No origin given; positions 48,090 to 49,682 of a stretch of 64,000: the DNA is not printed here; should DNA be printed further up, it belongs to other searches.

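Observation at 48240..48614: Histidine kinase sensor domain matching the plant ethylene-binding domain, including the Cu(I)-ligand Cys and His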

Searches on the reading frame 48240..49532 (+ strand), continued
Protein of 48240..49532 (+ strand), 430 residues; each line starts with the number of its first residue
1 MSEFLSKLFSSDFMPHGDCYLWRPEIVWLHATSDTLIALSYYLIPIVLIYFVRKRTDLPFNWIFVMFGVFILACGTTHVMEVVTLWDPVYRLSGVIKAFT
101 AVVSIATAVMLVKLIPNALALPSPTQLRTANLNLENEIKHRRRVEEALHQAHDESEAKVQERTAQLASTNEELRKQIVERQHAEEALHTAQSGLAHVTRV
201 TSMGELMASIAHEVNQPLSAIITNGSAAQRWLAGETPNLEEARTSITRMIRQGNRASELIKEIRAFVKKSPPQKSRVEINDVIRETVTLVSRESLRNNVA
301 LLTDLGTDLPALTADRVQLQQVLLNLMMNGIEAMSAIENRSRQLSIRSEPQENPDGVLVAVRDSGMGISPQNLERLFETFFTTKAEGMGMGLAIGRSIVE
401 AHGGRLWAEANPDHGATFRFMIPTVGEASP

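Call 53: fold_search(model_id=the predicted structure, library=pdb)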
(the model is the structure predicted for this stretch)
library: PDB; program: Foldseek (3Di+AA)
matches with E <= 10: 614; with E <= 0.001: 345
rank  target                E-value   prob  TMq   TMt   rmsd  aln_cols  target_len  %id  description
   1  4gcz_A                3.4e-19  1.00  0.35  0.41  19.7       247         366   39  Structure of a blue-light photoreceptor (released 2013-06-19)
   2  4jav_A                5.4e-19  1.00  0.35  0.60  17.7       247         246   27  Structural basis of a rationally rewired protein-protein interface (HK853wt and RR468mutant V13P, L14I, I17M and N21V) (released 2013-09-04)
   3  5uht_A                1.3e-18  1.00  0.35  0.62  14.3       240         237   28  Structure of the Thermotoga maritima HK853-BeF3-RR468 complex at pH 5.0 (released 2017-12-27)
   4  4jav_B                1.7e-18  1.00  0.35  0.59  17.3       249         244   27  Structural basis of a rationally rewired protein-protein interface (HK853wt and RR468mutant V13P, L14I, I17M and N21V) (released 2013-09-04)
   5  6rgy_B                2.0e-18  1.00  0.35  0.62  13.7       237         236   28  Revisiting pH-gated conformational switch. Complex HK853-RR468 pH 7.5 (released 2020-02-19)
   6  6azr_A                2.1e-18  1.00  0.35  0.62  14.4       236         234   28  Crystal structure of the T264A HK853cp-BeF3-RR468 complex (released 2017-12-27)
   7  6rgy_A                2.5e-18  1.00  0.35  0.61  13.7       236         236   28  Revisiting pH-gated conformational switch. Complex HK853-RR468 pH 7.5 (released 2020-02-19)
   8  6rh0_B                3.2e-18  1.00  0.35  0.62  13.8       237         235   28  Revisiting pH-gated conformational switch. Complex HK853-RR468 pH 5.5 (released 2020-02-19)
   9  6rfv_B                3.8e-18  1.00  0.35  0.63  13.7       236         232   28  Revisiting pH-gated conformational switch. Complex HK853-RR468 pH 7 (released 2020-02-19)
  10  6rgz_A                3.8e-18  1.00  0.35  0.62  14.5       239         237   28  Revisiting pH-gated conformational switch. Complex HK853-RR468 pH 6.5 (released 2020-02-19)
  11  6rh8_A                4.0e-18  1.00  0.35  0.60  13.9       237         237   27  Revisiting pH-gated conformational switch. Complex HK853 mutant H260A -RR468 mutant D53A pH 5.3 (released 2020-02-19)
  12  8a6x_B                5.6e-18  1.00  0.39  0.44   8.5       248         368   38  Crystal structure of a chimeric LOV-Histidine kinase SB2F1 (asymmetrical variant, trigonal form with long c axis) (released 2024-01-10)
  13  9jfj_A                6.7e-18  1.00  0.36  0.65  12.1       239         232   29  Crystal structure of the cytoplasmic domain of ZraS in ADP-bound form (released 2025-03-26)
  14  8a7f_A                7.0e-18  1.00  0.39  0.45   8.1       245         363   39  Crystal structure of a chimeric LOV-Histidine kinase SB2F1-I66R mutant (asymmetrical variant, trigonal form with long  (released 2024-01-10)
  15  6rh7_B                7.0e-18  1.00  0.35  0.62  14.3       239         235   27  Revisiting pH-gated conformational switch. Complex HK853 mutant H260A -RR468 mutant D53A pH 7.5 (released 2020-02-19)
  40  4gcz_B                2.6e-15  1.00  0.32  0.36  17.5       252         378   38  Structure of a blue-light photoreceptor (released 2013-06-19)
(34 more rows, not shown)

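Call 56: search_protein_families(library=pfam, proteins=[L003:4066-5628:-, L003:5839-6312:-, L003:6647-7414:-, L003:9535-9987:+, L003:10060-11466:+, L003:11496-12107:-, L003:12206-13012:+, L003:13172-14317:+, L003:14392-15108:+, L003:15960-16493:+], max_evalue=0.0001)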
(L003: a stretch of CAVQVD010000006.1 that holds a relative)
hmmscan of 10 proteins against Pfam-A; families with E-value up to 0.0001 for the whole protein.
L003:4066-5628:- (520 aa): 7 families
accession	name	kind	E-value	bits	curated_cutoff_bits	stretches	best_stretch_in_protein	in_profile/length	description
PF01593.30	Amino_oxidase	-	6.7e-50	171.1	19.8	1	60-511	1-442/443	Flavin containing amine oxidoreductase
PF13450.12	NAD_binding_8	-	1.4e-11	44.9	21.9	1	55-95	1-41/68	NAD(P)-binding Rossmann-like domain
PF01266.30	DAO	-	1.8e-08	34.8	27.9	1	52-89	1-42/353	FAD dependent oxidoreductase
PF01946.23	Thi4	-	1.9e-06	27.8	26.2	1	52-91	19-59/235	Thi4 family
PF00890.30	FAD_binding_2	-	9.7e-06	25.5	20.4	1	53-87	2-36/414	FAD binding domain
PF07992.20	Pyr_redox_2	-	1.2e-05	25.3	26.1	1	51-86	143-178/291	Pyridine nucleotide-disulphide oxidoreductase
PF00070.33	Pyr_redox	-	1.7e-05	25.7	22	0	52-86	1-35/82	Pyridine nucleotide-disulphide oxidoreductase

L003:5839-6312:- (157 aa): 1 family
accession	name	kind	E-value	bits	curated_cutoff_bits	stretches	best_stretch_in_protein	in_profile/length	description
PF07110.17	EthD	-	2.8e-19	70.5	22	1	52-142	1-95/96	EthD domain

L003:6647-7414:- (255 aa): 1 family
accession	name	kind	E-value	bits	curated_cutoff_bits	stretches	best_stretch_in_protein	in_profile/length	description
PF03729.18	DUF308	-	1.2e-23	83.5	25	2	77-146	1-71/73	Short repeat of unknown function (DUF308)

L003:9535-9987:+ (150 aa): 1 family
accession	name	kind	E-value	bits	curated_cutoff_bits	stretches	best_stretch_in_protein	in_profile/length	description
PF00072.30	Response_reg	-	2.8e-27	95.5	30.2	1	31-140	1-110/111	Response regulator receiver domain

L003:10060-11466:+ (468 aa): 6 families
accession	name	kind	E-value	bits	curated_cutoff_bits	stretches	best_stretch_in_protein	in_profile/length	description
PF00158.32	Sigma54_activat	-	1.2e-65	220.8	20.2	1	136-302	1-167/168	Sigma-54 interaction domain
PF25601.1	AAA_lid_14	-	1.4e-23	82.9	27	1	308-388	1-81/87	AAA+ ATPase lid domain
PF14532.12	Sigma54_activ_2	-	3.8e-18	66.5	25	1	137-307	1-138/138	Sigma-54 interaction domain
PF02954.25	HTH_8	-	1.3e-07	31.7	22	1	416-453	4-41/42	Bacterial regulatory protein, Fis family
PF01078.27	Mg_chelatase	-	4.1e-06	26.8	20.3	0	215-277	93-157/207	Magnesium chelatase, subunit ChlI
PF07728.20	AAA_5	-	1.3e-05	25.7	22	1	160-279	2-124/139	AAA domain (dynein-related subfamily)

L003:11496-12107:- (203 aa): 0 families

L003:12206-13012:+ (268 aa): 1 family
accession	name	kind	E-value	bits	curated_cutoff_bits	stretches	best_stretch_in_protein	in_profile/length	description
PF13185.12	GAF_2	-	2.4e-05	25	28.6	0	49-208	2-135/136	GAF domain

L003:13172-14317:+ (381 aa): 3 families
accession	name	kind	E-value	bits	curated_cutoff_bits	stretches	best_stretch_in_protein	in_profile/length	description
PF18854.6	baeRF_family10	-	4.5e-26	92.3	27.1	1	110-264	1-141/143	Bacterial archaeo-eukaryotic release factor family 10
PF18846.6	baeRF_family5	-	3.4e-12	47.1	27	1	124-242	2-116/132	Bacterial archaeo-eukaryotic release factor family 5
PF18856.6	baeRF_family12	-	3.2e-05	25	27.7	0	171-244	46-122/138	Bacterial archaeo-eukaryotic release factor family 12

L003:14392-15108:+ (238 aa): 0 families

L003:15960-16493:+ (177 aa): 2 families
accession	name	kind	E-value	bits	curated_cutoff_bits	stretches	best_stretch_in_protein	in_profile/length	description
PF07366.18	SnoaL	-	7.7e-13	48.8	28.4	1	49-171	8-126/126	SnoaL-like polyketide cyclase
PF12680.13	SnoaL_2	-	1.8e-11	45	27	1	48-153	4-98/102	SnoaL-like domain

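Call 75: find_encoding_contigs(protein=P0282, flank=6000, max_places=2)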
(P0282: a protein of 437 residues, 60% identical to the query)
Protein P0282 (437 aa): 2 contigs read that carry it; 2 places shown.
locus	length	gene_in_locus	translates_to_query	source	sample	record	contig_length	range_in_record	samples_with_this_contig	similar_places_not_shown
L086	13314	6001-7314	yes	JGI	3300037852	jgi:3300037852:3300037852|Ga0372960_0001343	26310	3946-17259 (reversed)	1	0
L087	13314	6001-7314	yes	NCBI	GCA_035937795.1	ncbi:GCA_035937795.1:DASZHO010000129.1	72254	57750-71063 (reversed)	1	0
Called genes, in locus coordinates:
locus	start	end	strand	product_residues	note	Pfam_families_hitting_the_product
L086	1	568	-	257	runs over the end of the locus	PF13442:Cytochrome_CBB3, PF00034:Cytochrom_C (weak)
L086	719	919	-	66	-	-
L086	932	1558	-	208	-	-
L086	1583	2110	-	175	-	PF03729:DUF308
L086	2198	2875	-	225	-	PF04972:BON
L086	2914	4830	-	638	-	PF00012:HSP70, PF06723:MreB_Mbl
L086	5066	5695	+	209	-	PF04972:BON (weak)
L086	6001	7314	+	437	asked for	PF25487:ETR1_N, PF00512:HisKA, PF02518:HATPase_c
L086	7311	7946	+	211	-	PF00072:Response_reg, PF00196:GerE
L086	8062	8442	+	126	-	PF00072:Response_reg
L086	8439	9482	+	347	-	PF00158:Sigma54_activat, PF14532:Sigma54_activ_2, PF07728:AAA_5, PF25601:AAA_lid_14, PF02954:HTH_8 (faint)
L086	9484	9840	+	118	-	PF17269:DUF5335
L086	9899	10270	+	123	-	PF04241:DUF423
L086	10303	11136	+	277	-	-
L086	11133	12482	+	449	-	PF00657:Lipase_GDSL, PF13472:Lipase_GDSL_2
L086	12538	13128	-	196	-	PF08843:AbiEii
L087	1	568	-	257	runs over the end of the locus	PF13442:Cytochrome_CBB3, PF00034:Cytochrom_C (weak)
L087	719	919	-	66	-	-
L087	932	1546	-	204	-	-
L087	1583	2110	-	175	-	PF03729:DUF308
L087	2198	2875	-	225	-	PF04972:BON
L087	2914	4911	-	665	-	PF00012:HSP70, PF06723:MreB_Mbl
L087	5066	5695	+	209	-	PF04972:BON (weak)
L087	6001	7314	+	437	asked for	PF25487:ETR1_N, PF00512:HisKA, PF02518:HATPase_c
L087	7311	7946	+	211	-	PF00072:Response_reg, PF00196:GerE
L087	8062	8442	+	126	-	PF00072:Response_reg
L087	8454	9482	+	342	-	PF00158:Sigma54_activat, PF14532:Sigma54_activ_2, PF07724:AAA_2 (faint), PF07728:AAA_5, PF25601:AAA_lid_14, PF02954:HTH_8 (faint)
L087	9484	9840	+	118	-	PF17269:DUF5335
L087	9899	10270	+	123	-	PF04241:DUF423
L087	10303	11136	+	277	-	-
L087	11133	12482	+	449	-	PF00657:Lipase_GDSL, PF13472:Lipase_GDSL_2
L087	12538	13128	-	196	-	PF08843:AbiEii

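Call 76: find_encoding_contigs(protein=P0351, flank=6000, max_places=2)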
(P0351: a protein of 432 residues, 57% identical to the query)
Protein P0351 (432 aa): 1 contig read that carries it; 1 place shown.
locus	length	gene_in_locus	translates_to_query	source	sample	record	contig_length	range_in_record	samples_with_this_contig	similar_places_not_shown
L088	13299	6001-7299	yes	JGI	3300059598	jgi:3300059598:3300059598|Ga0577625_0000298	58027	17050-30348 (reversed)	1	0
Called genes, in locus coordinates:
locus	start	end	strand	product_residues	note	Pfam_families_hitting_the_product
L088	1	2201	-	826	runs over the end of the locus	PF12704:MacB_PCD, PF02687:FtsX, PF12704:MacB_PCD, PF02687:FtsX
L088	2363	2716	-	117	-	-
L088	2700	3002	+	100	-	-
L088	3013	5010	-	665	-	PF07944:Beta-AFase-like_GH127_cat, PF20736:Glyco_hydro127M, PF20737:Glyco_hydro127C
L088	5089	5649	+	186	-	PF05685:Uma2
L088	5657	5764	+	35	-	-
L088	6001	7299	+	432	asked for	PF25487:ETR1_N, PF00512:HisKA, PF02518:HATPase_c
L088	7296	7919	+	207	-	PF06490:FleQ (weak), PF00072:Response_reg, PF00196:GerE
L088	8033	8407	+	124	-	PF00072:Response_reg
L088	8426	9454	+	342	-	PF00158:Sigma54_activat, PF14532:Sigma54_activ_2, PF07724:AAA_2 (faint), PF07728:AAA_5 (weak), PF25601:AAA_lid_14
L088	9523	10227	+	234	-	PF02585:PIG-L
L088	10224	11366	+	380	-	PF08323:Glyco_transf_5 (faint), PF13439:Glyco_transf_4, PF13477:Glyco_trans_4_2, PF13579:Glyco_trans_4_4, PF20706:GT4-conflict, PF00534:Glycos_transf_1, PF13692:Glyco_trans_1_4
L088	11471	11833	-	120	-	-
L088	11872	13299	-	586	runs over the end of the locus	PF01425:Amidase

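Call 77: find_encoding_contigs(protein=P0346, flank=6000, max_places=2)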
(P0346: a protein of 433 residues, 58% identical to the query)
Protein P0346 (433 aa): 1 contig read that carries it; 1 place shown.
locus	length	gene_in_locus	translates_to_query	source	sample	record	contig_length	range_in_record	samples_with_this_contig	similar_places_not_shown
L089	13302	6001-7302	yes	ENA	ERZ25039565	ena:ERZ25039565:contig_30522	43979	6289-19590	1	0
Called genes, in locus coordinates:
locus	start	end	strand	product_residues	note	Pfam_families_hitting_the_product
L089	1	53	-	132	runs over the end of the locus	PF13474:SnoaL_3, PF14534:DUF4440, PF12680:SnoaL_2 (weak)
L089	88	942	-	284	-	PF02678:Pirin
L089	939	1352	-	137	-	PF07291:MauE (weak), PF07681:DoxX, PF13564:DoxX_2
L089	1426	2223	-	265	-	PF12802:MarR_2 (faint), PF13412:HTH_24 (faint), PF00165:HTH_AraC (weak), PF12833:HTH_18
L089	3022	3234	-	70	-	-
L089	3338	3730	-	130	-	-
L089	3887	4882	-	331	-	PF12852:Cupin_6, PF00165:HTH_AraC (faint), PF12833:HTH_18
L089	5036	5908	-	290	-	PF12833:HTH_18, PF00165:HTH_AraC (weak)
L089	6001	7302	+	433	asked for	PF25487:ETR1_N, PF00512:HisKA, PF02518:HATPase_c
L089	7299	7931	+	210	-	PF00072:Response_reg, PF06490:FleQ (weak), PF00196:GerE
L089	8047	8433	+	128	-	PF00072:Response_reg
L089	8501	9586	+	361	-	PF00158:Sigma54_activat, PF14532:Sigma54_activ_2, PF07728:AAA_5 (weak), PF25601:AAA_lid_14, PF02954:HTH_8 (weak)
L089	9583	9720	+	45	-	-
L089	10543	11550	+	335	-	PF07992:Pyr_redox_2, PF13738:Pyr_redox_3, PF00070:Pyr_redox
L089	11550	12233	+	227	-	PF04972:BON, PF21937:Yop-YscD_ppl_2nd (faint), PF04972:BON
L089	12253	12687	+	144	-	PF00011:HSP20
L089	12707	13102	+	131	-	PF00011:HSP20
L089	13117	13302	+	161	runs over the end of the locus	PF00011:HSP20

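Call 80: search_protein_families(library=pfam, proteins=[L012:7680-8876:+, L005:1000-2184:+, L019:7647-8738:+, L011:7623-9398:+], max_evalue=0.001)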
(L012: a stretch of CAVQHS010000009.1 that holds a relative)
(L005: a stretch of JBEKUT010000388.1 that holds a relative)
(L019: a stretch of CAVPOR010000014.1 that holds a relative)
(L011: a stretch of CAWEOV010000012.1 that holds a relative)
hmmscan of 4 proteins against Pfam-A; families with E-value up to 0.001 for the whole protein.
L012:7680-8876:+ (399 aa): 3 families
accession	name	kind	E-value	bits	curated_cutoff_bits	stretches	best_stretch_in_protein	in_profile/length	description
PF02518.31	HATPase_c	-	1.4e-23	83.9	26.4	1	284-394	1-110/111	Histidine kinase-, DNA gyrase B-, and HSP90-like ATPase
PF13493.11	DUF4118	-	1.4e-13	51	28.4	1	17-120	1-106/107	Domain of unknown function (DUF4118)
PF00512.31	HisKA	-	1.3e-06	28.8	26.9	1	174-236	3-60/66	His Kinase A (phospho-acceptor) domain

L005:1000-2184:+ (395 aa): 3 families
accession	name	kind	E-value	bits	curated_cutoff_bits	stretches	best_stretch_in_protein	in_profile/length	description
PF02518.31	HATPase_c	-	1.8e-22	80.3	26.4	1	284-394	1-110/111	Histidine kinase-, DNA gyrase B-, and HSP90-like ATPase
PF13493.11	DUF4118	-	3.3e-19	69.1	28.4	1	17-117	1-103/107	Domain of unknown function (DUF4118)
PF00512.31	HisKA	-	1.2e-08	35.3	26.9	1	173-234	2-58/66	His Kinase A (phospho-acceptor) domain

L019:7647-8738:+ (364 aa): 3 families
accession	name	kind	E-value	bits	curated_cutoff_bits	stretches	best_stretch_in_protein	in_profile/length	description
PF02518.31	HATPase_c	-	2.4e-24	86.4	26.4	1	253-362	2-110/111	Histidine kinase-, DNA gyrase B-, and HSP90-like ATPase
PF00512.31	HisKA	-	3.7e-07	30.5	26.9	1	141-206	2-62/66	His Kinase A (phospho-acceptor) domain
PF13581.12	HATPase_c_2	-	0.00091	19.7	27.4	0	257-339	32-112/127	Histidine kinase-like ATPase domain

L011:7623-9398:+ (592 aa): 6 families
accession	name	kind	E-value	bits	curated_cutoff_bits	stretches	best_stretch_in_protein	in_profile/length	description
PF02518.31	HATPase_c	-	2.1e-24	86.5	26.4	1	480-589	2-110/111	Histidine kinase-, DNA gyrase B-, and HSP90-like ATPase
PF13493.11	DUF4118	-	3.5e-18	65.8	28.4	1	33-137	1-105/107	Domain of unknown function (DUF4118)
PF13185.12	GAF_2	-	4.9e-15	56.4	28.6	1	197-336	3-135/136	GAF domain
PF00512.31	HisKA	-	4.3e-09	36.7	26.9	1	368-430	2-59/66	His Kinase A (phospho-acceptor) domain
PF01590.32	GAF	-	2.3e-08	35.1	22.4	1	200-335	4-132/133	GAF domain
PF14501.12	HATPase_c_5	-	4.2e-05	23.8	22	1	480-577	2-93/102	GHKL domain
